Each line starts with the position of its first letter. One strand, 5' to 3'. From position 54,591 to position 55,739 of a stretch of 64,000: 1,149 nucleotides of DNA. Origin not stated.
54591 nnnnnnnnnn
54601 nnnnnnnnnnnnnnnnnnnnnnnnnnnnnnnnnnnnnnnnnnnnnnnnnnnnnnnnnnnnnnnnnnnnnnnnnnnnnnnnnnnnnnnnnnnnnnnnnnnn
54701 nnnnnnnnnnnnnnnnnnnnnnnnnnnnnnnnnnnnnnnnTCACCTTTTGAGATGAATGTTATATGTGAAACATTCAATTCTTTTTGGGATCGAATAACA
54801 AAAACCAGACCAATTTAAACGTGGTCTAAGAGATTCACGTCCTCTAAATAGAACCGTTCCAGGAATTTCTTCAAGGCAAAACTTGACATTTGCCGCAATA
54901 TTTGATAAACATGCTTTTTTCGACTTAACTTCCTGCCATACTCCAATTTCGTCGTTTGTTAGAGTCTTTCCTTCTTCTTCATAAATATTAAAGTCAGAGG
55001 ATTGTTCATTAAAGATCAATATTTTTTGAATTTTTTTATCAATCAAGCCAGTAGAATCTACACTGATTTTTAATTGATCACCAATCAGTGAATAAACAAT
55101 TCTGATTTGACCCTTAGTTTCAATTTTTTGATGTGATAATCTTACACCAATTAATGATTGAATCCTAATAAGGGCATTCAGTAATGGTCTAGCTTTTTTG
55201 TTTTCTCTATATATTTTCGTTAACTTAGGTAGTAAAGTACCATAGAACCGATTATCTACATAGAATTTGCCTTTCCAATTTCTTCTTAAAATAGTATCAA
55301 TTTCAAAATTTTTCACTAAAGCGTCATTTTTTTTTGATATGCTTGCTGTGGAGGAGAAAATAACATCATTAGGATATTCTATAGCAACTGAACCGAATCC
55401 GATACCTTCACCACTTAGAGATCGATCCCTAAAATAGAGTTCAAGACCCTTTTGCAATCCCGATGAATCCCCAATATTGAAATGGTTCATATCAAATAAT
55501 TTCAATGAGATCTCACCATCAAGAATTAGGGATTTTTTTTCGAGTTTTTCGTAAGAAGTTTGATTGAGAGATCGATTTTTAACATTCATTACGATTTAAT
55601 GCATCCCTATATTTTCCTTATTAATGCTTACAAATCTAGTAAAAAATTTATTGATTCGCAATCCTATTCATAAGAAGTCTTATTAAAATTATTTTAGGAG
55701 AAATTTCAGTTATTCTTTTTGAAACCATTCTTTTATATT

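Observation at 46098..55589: Membrane-enzyme island: SPASM radical SAM + methyltransferase + two GT-C-like proteins + ferritin-like-membrane fusion + B12-radical SAM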

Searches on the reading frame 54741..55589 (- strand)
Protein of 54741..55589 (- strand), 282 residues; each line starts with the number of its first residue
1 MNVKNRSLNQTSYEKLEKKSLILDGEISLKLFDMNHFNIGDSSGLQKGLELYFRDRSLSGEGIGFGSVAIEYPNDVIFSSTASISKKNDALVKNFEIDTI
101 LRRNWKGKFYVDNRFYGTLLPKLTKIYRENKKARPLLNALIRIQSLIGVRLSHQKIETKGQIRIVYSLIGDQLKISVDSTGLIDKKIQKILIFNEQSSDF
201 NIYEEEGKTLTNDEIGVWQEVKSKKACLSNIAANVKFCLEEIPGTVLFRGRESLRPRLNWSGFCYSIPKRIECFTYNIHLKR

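Call 3: search_protein_families(library=pfam, proteins=[window:54741-55589:-], max_evalue=0.01)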
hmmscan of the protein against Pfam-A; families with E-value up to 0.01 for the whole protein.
window:54741-55589:- (282 aa): 0 families

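Call 4: search_protein_families(library=ncbifam, proteins=[window:54741-55589:-], max_evalue=0.01)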
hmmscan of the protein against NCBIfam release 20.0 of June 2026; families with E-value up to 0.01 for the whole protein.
window:54741-55589:- (282 aa): 0 families

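Call 12: search_protein_families(library=pfam, proteins=[window:54741-55589:-], max_evalue=10)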
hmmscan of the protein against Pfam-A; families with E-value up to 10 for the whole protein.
window:54741-55589:- (282 aa): 0 families

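Call 16: find_homologous_proteins(query=window:54741-55589:-)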
Query window:54741-55589:- (282 aa): 8 proteins with E <= 0.001 among 3494 candidates.
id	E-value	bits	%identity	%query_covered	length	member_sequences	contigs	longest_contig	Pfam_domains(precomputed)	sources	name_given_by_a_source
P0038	7.8e-165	565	100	90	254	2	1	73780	-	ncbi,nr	ncbi:MAG: hypothetical protein NWF08_04595 [Candidatus Bathyarchaeota archaeon]|nr:hypothetical prot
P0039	7.4e-164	562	89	100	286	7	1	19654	-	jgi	jgi:hypothetical protein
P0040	5.2e-82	293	53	93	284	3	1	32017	-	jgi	-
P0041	3.2e-71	258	47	90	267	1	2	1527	-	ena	-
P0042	8.0e-71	257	44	95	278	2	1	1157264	-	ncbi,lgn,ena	-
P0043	1.0e-69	253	46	90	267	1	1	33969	-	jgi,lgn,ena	-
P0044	7.0e-64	234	42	94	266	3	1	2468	-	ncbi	-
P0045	2.1e-61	226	41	98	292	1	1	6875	-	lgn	-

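Call 17: find_encoding_contigs(protein=P0042, flank=10000, max_places=3)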
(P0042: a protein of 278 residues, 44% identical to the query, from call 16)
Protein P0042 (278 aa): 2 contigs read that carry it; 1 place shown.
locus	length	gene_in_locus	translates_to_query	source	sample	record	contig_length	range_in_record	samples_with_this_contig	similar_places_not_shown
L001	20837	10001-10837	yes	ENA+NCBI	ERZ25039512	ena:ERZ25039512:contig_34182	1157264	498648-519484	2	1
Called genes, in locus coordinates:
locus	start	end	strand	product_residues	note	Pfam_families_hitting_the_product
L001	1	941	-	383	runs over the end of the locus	-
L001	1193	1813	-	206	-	PF13510:Fer2_4, PF13237:Fer4_10 (faint), PF14697:Fer4_21 (weak)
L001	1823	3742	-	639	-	PF01512:Complex1_51K, PF10531:SLBB (weak), PF10589:NADH_4Fe-4S, PF00037:Fer4 (weak), PF12838:Fer4_7 (weak), PF13187:Fer4_9 (weak), PF13237:Fer4_10 (weak), PF14697:Fer4_21 (weak), +1 more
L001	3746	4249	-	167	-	PF01257:2Fe-2S_thioredx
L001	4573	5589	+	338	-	PF01408:GFO_IDH_MocA, PF03447:NAD_binding_3 (weak), PF02894:GFO_IDH_MocA_C, PF22725:GFO_IDH_MocA_C3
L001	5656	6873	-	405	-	PF00364:Biotin_lipoyl, PF25917:BSH_RND (weak), PF25984:BSH_YknX (faint), PF25997:BSH_YhbJ, PF02817:E3_binding, PF00198:2-oxoacid_dh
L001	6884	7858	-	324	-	PF02779:Transket_pyr, PF02780:Transketolase_C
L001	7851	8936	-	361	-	PF00676:E1_dh, PF00456:Transketolase_N (weak), PF02775:TPP_enzyme_C (weak), PF13292:DXP_synthase_N (weak)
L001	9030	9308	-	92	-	-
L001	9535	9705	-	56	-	-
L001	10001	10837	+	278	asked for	-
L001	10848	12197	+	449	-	PF02310:B12-binding, PF04055:Radical_SAM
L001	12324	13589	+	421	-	-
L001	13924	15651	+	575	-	PF01558:POR, PF01855:POR_N, PF17147:PFOR_II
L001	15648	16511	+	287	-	PF02775:TPP_enzyme_C, PF12367:PFO_beta_C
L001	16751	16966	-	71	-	-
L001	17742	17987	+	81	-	-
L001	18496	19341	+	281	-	-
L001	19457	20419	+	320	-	PF01380:SIS (weak)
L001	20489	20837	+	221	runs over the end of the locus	PF01912:eIF-6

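Call 18: find_encoding_contigs(protein=P0040, flank=10000, max_places=3)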
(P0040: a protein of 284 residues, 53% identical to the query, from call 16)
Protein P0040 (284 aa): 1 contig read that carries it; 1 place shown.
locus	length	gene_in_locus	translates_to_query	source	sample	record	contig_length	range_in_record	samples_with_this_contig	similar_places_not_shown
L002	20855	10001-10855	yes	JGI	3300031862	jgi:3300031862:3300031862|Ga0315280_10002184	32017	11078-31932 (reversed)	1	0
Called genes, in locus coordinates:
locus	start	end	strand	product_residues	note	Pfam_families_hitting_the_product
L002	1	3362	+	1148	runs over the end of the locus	?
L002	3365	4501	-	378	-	PF12679:ABC2_membrane_2, PF12698:ABC2_membrane_3, PF01061:ABC2_membrane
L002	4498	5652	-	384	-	PF12679:ABC2_membrane_2, PF12698:ABC2_membrane_3, PF01061:ABC2_membrane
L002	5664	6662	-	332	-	PF00005:ABC_tran, PF00004:AAA (faint), PF13304:AAA_21, PF13732:DrrA1-3_C (faint)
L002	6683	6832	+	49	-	-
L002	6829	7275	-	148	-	PF13668:Ferritin_2 (weak), PF00210:Ferritin, PF02915:Rubrerythrin (weak)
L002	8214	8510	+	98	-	PF04014:MazE_antitoxin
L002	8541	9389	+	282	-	PF01135:PCMT, PF01209:Ubie_methyltran, PF05175:MTS, PF06325:PrmA, PF13489:Methyltransf_23, PF13649:Methyltransf_25, PF13847:Methyltransf_31, PF08241:Methyltransf_11, +3 more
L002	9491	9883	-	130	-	PF02627:CMD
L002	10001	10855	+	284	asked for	-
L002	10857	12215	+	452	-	PF02310:B12-binding, PF19864:Radical_SAM_N2 (weak), PF04055:Radical_SAM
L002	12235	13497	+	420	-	PF09594:GT87 (weak), PF03155:Alg6_Alg8 (weak)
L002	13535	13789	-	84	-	-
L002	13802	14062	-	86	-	-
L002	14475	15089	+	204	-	-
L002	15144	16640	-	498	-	PF02310:B12-binding, PF04055:Radical_SAM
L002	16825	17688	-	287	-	PF00950:ABC-3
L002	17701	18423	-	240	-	PF00005:ABC_tran, PF02463:SMC_N (weak), PF13304:AAA_21 (faint)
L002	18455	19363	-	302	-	PF01297:ZnuA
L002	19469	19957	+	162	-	PF01325:Fe_dep_repress, PF02742:Fe_dep_repr_C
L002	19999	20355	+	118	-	PF12973:Cupin_7 (weak), PF00190:Cupin_1, PF02311:AraC_binding (weak), PF07883:Cupin_2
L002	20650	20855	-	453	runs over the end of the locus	PF03951:Gln-synt_N, PF00120:Gln-synt_C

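Call 19: find_encoding_contigs(protein=P0043, flank=10000, max_places=3)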
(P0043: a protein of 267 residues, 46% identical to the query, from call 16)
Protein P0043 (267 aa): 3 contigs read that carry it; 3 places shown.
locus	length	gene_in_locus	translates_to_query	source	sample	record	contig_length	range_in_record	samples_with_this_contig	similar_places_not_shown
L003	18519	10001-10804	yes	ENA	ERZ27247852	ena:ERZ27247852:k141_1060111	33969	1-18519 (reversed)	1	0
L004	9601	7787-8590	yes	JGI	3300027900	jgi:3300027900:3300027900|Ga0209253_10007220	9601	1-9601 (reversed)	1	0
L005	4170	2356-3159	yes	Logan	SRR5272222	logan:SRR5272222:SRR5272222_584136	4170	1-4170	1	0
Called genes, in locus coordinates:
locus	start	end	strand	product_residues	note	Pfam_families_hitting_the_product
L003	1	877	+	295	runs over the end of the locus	PF16881:LIAS_N, PF04055:Radical_SAM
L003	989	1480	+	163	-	-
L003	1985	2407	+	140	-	PF13620:CarboxypepD_reg, PF13715:CarbopepD_reg_2 (faint)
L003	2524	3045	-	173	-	-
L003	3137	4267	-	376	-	PF02746:MR_MLE_N, PF13378:MR_MLE_C, PF07476:MAAL_C (weak)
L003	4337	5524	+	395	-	PF00266:Aminotran_5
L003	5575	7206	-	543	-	PF03063:Prismane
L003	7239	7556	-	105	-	PF01022:HTH_5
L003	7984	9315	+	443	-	PF13433:Peripla_BP_5, PF13458:Peripla_BP_6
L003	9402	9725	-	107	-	-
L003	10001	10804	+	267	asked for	-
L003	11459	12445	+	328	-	PF01008:IF-2B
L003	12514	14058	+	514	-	PF02359:CDC48_N (faint), PF02885:Glycos_trans_3N, PF00591:Glycos_transf_3, PF07831:PYNP_C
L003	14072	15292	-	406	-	PF02788:RuBisCO_large_N, PF00016:RuBisCO_large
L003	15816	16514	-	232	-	PF06026:Rib_5-P_isom_A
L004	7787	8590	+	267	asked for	-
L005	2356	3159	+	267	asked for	-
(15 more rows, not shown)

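Call 29: predict_structure(alignment_id=A1)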
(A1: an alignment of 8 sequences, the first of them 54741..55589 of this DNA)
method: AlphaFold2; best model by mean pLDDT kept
length: 282 residues; sequences in the alignment: 8
mean_pLDDT: 77.6   pTM: 0.77
mean pLDDT of the five models: 77.6, 74.8, 73.9, 70.1, 69.2
residues with pLDDT >= 90: 106; 70-90: 90; 50-70: 54; < 50: 32
segments of 3 or more residues with pLDDT < 50: 1-17, 107-113, 253-257
pLDDT, mean of each block of 10 residues (from residue 1): 32 47 89 64 82 85 88 86 88 92 54 51 62 66 55 82 95 96 93 89 85 73 91 91 91 55 93 95 78
secondary structure, 60 per line:
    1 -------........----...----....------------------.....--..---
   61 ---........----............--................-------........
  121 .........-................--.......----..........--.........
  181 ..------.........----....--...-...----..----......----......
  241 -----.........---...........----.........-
elements in order: H8-15 E20-22 E27-30 E49-53 E64-71 E76-87 E90-105 H113-129 H131-146 E149-155 E160-169 E172-182 E189-197 E202-205 E208-210 E225-230 E235-240 E246-254 E258-268 E273-281

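Call 40: search_protein_families(library=ncbifam, proteins=[L002:15144-16640:-, L002:8541-9389:+], max_evalue=0.0001)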
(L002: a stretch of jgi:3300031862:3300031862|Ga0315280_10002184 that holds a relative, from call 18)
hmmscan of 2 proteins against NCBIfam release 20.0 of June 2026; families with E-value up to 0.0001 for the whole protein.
L002:15144-16640:- (498 aa): 25 families
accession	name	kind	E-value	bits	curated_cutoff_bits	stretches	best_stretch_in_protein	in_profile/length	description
TIGR02026.1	BchE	equivalog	1.4e-46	159.5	481.35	1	34-390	21-379/497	magnesium-protoporphyrin IX monomethyl ester anaerobic oxidative cyclase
NF050148.1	rSAM_ApyD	equivalog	8e-42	143.5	750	1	68-393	73-388/645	RiPP biosynthesis radical SAM protein ApyD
TIGR03471.1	HpnJ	equivalog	8e-39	133.8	577.6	1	83-394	81-383/472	hopanoid biosynthesis associated radical SAM protein HpnJ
TIGR04479.1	bcpD_PhpK_rSAM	subfamily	2e-34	118.8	600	1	37-369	74-407/504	PhpK family radical SAM P-methyltransferase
TIGR04385.1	B12_rSAM_cofa1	equivalog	7.3e-34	117.7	450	1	32-381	17-374/438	B12 lower ligand biosynthesis radical SAM protein BzaD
TIGR04072.2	rSAM_ladder_B12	equivalog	3.1e-32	111.8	360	1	32-371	15-349/443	lipid biosynthesis B12-binding/radical SAM protein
TIGR04013.1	B12_SAM_MJ_1487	hypoth_equivalog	6.6e-32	110.8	251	2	101-239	72-194/382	TIGR04013 family B12-binding domain/radical SAM domain-containing protein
TIGR03975.1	rSAM_ocin_1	subfamily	1.7e-30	106.1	281.85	1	63-389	122-450/606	RiPP maturation radical SAM C-methyltransferase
TIGR04014.1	B12_SAM_MJ_0865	equivalog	5.6e-27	94.6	360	1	110-371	78-336/434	methyl-coenzyme M reductase glutamine C-methyltransferase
NF038361.1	rSAM_Sden_1168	equivalog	8.1e-27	94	575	1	73-394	144-469/560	Sden_1168 family B12-binding radical SAM P-methyltransferase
TIGR04367.1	HpnR_B12_rSAM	equivalog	3.8e-24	85.1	650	1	34-392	21-367/490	hopanoid C-3 methylase HpnR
NF040542.1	rSAM_RCCLKC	equivalog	2e-21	76.7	450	1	35-346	13-327/423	arsinothricin biosynthesis radical SAM protein ArsL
TIGR04295.1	B12_rSAM_oligo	hypoth_equivalog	3.7e-21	75.3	400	1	106-323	108-315/422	TIGR04295 family B12-binding domain-containing radical SAM protein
NF040546.1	rSAM_CUAEP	equivalog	3.5e-20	72.1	500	1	35-370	13-340/468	CUAEP/CCAEP-tail radical SAM (seleno)protein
NF033712.0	B12_rSAM_KedN5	subfamily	2e-18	65.9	700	1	69-270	62-266/624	KedN5 family methylcobalamin-dependent radical SAM C-methyltransferase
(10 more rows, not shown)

L002:8541-9389:+ (282 aa): 58 families (the best 25 are shown)
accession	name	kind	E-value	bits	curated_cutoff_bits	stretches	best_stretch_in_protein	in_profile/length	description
NF008823.0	PRK11873.1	subfamily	4.8e-106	354.2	263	1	2-280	3-270/272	arsenite methyltransferase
NF041537.1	ArsM_AhpD_UU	exception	3.4e-62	210.2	510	1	3-246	10-246/345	arsenite methyltransferase/AhpD domain selenoprotein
NF047649.1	MTase_UXPK_star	exception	3.4e-60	203.4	460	1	2-233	9-234/283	methyltransferase/UXPK-star double selenoprotein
NF041536.1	ArsM_DUF2284_UU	exception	2.3e-55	187.8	575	1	3-236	10-236/459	arsenite methyltransferase/DUF2284 domain selenoprotein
NF040538.1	methyl_ArsM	equivalog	6.1e-43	147.3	500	2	141-228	167-256/356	arsinothricin biosynthesis methyltransferase ArsM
NF038099.1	AsSugarArsM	exception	1.7e-30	106.3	400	1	59-232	41-223/321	arsenosugar biosynthesis arsenite methyltransferase ArsM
NF040539.1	AST_met_ArsM_2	exception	9.7e-28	97.7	240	1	78-231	58-214/262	putative arsinothricin biosynthesis methyltransferase ArsM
NF045667.1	MTase_DVU1556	equivalog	3.8e-25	88.6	155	1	69-225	15-163/213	DVU_1556 family methyltransferase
TIGR02072.1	BioC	equivalog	7.9e-19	68.4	184.95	1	77-198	35-151/244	malonyl-ACP O-methyltransferase BioC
NF001240.0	PRK00216.1-1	equivalog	5.9e-17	61.6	378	1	69-183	56-171/251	bifunctional demethylmenaquinone methyltransferase/2-methoxy-6-polyprenyl-1,4-benzoquinol methylase UbiE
NF001244.0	PRK00216.1-5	equivalog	1.4e-16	60.5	216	1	73-187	45-160/236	bifunctional demethylmenaquinone methyltransferase/2-methoxy-6-polyprenyl-1,4-benzoquinol methylase UbiE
TIGR01934.1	MenG_MenH_UbiE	subfamily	1.7e-16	60.2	158.35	1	72-199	35-158/223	ubiquinone/menaquinone biosynthesis methyltransferase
NF043040.1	corrin_prot_MT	hypoth_equivalog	4.4e-16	59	180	1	74-188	39-155/216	corrinoid protein-associated methyltransferase CpaM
NF052510.1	methyltran_MpqE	exception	4.8e-16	58.8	335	1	69-179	39-150/234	methyl-plastoquinone biosynthesis methyltransferase MpqE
NF001243.0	PRK00216.1-4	equivalog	8.5e-14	51.5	235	1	73-180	44-151/237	demethylmenaquinone methyltransferase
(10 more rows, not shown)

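Call 48: find_related_loci(query=A1, collection=metagenome_contigs, flank=10000)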
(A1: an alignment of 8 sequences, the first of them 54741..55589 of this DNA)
Query A1 (282 aa) in metagenome_contigs; peptide patterns used: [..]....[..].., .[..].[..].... (x = any residue, [..] = any of these).
241 stretches matched a pattern; 43 encode a relative of the query (tblastn E <= 1e-3); 43 distinct loci.
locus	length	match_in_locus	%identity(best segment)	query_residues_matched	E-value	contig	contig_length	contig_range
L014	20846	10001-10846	89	1-282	8e-168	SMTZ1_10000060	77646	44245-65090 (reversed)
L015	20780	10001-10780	53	21-280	6e-87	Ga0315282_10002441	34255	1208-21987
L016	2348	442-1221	48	21-280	6e-83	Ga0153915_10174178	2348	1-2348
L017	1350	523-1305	46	20-280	5e-86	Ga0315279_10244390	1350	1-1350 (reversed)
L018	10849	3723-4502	47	21-280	6e-80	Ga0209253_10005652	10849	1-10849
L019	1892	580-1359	48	20-280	4e-83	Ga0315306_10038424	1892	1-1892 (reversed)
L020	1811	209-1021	46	11-280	2e-82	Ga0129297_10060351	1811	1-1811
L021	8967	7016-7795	46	20-280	4e-78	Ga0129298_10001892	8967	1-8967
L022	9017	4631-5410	46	20-280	4e-78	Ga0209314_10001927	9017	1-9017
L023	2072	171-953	45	20-280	2e-79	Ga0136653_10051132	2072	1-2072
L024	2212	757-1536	45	21-280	4e-79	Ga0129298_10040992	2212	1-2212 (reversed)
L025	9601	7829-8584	46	27-280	5e-76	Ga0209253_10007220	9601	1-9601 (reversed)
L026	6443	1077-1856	42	20-280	9e-76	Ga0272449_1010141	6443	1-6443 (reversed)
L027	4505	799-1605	45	14-280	3e-75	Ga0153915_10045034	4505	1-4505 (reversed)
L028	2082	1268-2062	43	16-280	2e-76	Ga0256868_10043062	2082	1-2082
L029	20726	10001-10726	45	40-281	2e-73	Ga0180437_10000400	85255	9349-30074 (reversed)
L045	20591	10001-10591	26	40-281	3e-20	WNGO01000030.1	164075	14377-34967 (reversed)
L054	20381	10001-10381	32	155-281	3e-18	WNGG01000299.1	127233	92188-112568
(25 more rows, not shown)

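Call 54: search_protein_families(library=pfam, proteins=[L045:6911-10603:+, L054:6800-10393:+, L045:10604-11932:+, L045:4408-6060:-, L045:13479-14750:+, L045:14145-15326:-, L045:12404-12844:+], max_evalue=0.001)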
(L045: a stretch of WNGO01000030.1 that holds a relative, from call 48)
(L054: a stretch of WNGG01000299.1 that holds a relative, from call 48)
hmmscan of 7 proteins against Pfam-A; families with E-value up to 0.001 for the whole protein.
L045:6911-10603:+ (1230 aa): 4 families
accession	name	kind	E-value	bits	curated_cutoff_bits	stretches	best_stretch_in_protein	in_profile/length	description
PF13641.12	Glyco_tranf_2_3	-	1.1e-24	88.1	27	1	107-337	1-230/230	Glycosyltransferase like family 2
PF13632.12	Glyco_trans_2_3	-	1.7e-21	77.4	27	1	197-386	2-182/198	Glycosyl transferase family group 2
PF00535.33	Glycos_transf_2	-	2.3e-15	57.4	23.3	1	111-245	2-131/168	Glycosyl transferase family 2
PF13506.12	Glyco_transf_21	-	1.3e-08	35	21.7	1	181-335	18-173/174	Glycosyl transferase family 21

L054:6800-10393:+ (1197 aa): 4 families
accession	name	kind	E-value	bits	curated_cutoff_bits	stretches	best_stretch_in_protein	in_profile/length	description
PF13641.12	Glyco_tranf_2_3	-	3.4e-26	93.1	27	1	79-307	3-230/230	Glycosyltransferase like family 2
PF13632.12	Glyco_trans_2_3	-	8.1e-23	81.7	27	1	167-354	2-180/198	Glycosyl transferase family group 2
PF00535.33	Glycos_transf_2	-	2.1e-16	60.8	23.3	1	81-218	2-132/168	Glycosyl transferase family 2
PF13506.12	Glyco_transf_21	-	1.1e-09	38.4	21.7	1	151-305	18-173/174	Glycosyl transferase family 21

L045:10604-11932:+ (442 aa): 3 families
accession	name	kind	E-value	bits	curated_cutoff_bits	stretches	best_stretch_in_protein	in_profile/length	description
PF04055.27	Radical_SAM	-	2.8e-26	93.1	29.5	1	193-351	3-165/166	Radical SAM superfamily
PF02310.24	B12-binding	-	8.9e-17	61.5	32.1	1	23-123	12-118/121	B12 binding domain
PF19864.5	Radical_SAM_N2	-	5.1e-05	23.2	29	1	80-131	77-127/151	Radical SAM proteins, N-terminal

L045:4408-6060:- (550 aa): 1 family
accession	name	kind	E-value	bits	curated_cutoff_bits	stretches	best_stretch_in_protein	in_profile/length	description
PF00171.27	Aldedh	-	5.9e-99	332.1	23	1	60-512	10-448/461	Aldehyde dehydrogenase family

L045:13479-14750:+ (423 aa): 0 families

L045:14145-15326:- (393 aa): 1 family
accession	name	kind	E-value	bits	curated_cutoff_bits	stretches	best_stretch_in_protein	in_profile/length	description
PF01063.24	Aminotran_4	-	1.3e-33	117.2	28.5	1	97-343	2-222/223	Amino-transferase class IV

L045:12404-12844:+ (146 aa): 0 families
